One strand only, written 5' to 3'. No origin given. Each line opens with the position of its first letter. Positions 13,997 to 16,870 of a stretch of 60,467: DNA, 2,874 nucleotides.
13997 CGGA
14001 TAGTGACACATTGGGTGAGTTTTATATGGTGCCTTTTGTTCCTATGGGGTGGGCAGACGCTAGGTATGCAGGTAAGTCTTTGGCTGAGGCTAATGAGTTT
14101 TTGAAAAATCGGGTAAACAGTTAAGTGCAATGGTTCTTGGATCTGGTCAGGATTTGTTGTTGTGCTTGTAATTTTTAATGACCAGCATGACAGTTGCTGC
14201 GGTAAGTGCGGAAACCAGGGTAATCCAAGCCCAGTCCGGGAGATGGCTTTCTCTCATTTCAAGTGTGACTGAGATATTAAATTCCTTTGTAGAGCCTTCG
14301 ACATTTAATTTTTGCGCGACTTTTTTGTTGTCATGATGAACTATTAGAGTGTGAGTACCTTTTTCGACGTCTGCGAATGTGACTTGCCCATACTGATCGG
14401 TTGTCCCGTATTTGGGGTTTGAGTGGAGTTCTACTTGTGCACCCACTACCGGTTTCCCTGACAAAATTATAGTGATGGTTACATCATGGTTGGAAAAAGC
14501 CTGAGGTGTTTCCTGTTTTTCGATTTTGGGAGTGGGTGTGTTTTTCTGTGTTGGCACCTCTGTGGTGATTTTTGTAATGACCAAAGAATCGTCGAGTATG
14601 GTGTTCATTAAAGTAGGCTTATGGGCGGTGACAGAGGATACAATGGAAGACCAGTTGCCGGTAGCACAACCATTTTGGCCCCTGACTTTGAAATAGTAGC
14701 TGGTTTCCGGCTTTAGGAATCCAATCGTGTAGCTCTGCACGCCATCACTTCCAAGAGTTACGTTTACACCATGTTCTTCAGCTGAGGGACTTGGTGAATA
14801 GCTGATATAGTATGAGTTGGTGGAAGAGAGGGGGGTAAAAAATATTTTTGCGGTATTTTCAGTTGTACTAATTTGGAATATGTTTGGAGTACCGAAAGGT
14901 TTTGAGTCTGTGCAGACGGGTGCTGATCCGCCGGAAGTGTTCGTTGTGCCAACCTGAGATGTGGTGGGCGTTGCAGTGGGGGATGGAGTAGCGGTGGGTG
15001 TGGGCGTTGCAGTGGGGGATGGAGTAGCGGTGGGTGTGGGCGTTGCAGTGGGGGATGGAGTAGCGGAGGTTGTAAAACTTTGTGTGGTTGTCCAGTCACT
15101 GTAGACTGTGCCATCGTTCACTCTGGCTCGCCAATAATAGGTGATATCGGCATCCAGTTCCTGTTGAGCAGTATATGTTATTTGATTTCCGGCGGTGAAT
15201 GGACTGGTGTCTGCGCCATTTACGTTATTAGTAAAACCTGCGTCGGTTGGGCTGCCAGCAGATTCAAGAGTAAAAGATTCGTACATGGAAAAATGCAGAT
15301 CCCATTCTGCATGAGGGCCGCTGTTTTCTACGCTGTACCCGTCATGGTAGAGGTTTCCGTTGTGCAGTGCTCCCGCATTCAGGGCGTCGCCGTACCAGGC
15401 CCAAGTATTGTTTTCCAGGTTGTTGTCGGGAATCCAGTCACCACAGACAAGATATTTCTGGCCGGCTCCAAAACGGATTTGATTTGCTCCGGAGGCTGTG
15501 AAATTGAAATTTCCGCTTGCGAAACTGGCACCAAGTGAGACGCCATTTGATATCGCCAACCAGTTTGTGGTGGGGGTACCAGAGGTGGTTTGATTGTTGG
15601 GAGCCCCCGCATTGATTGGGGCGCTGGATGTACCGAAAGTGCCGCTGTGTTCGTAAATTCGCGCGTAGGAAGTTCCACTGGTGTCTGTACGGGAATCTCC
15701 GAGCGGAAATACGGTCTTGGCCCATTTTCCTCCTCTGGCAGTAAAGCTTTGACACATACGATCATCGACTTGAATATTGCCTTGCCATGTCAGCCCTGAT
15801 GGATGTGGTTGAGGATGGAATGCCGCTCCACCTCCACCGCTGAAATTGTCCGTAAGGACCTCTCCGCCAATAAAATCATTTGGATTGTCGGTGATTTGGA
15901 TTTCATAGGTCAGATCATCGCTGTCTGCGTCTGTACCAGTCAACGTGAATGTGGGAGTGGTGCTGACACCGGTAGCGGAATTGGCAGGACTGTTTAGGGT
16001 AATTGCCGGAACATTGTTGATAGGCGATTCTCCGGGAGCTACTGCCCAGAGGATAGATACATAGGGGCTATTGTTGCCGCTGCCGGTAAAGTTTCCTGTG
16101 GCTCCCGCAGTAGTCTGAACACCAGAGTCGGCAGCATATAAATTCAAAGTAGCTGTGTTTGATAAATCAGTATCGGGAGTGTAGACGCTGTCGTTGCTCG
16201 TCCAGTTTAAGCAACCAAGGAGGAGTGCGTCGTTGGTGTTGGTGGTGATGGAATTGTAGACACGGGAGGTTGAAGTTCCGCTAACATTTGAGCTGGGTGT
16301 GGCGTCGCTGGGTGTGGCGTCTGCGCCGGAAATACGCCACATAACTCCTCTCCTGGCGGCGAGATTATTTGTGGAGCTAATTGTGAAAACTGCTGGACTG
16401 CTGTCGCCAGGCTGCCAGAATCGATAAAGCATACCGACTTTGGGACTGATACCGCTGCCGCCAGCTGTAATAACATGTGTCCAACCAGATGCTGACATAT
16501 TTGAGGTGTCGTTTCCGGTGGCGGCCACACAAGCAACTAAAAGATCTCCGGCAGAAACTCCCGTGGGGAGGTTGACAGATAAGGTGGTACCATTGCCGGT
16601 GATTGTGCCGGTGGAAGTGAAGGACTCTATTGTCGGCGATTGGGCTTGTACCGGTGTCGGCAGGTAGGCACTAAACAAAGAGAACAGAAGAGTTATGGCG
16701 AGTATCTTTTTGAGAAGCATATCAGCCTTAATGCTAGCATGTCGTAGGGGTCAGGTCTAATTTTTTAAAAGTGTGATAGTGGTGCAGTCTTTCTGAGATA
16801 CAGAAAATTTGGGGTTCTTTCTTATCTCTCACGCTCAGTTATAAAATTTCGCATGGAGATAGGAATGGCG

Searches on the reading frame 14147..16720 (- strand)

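Call 65: search_protein_families(library=pfam, proteins=[window:14147-16720:-], max_evalue=0.00001)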
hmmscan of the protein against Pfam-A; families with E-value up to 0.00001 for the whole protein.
window:14147-16720:- (857 aa): 1 family
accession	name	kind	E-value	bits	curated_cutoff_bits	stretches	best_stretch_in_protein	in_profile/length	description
PF00041.27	fn3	-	3.3e-06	27.7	25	0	617-695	8-82/84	Fibronectin type III domain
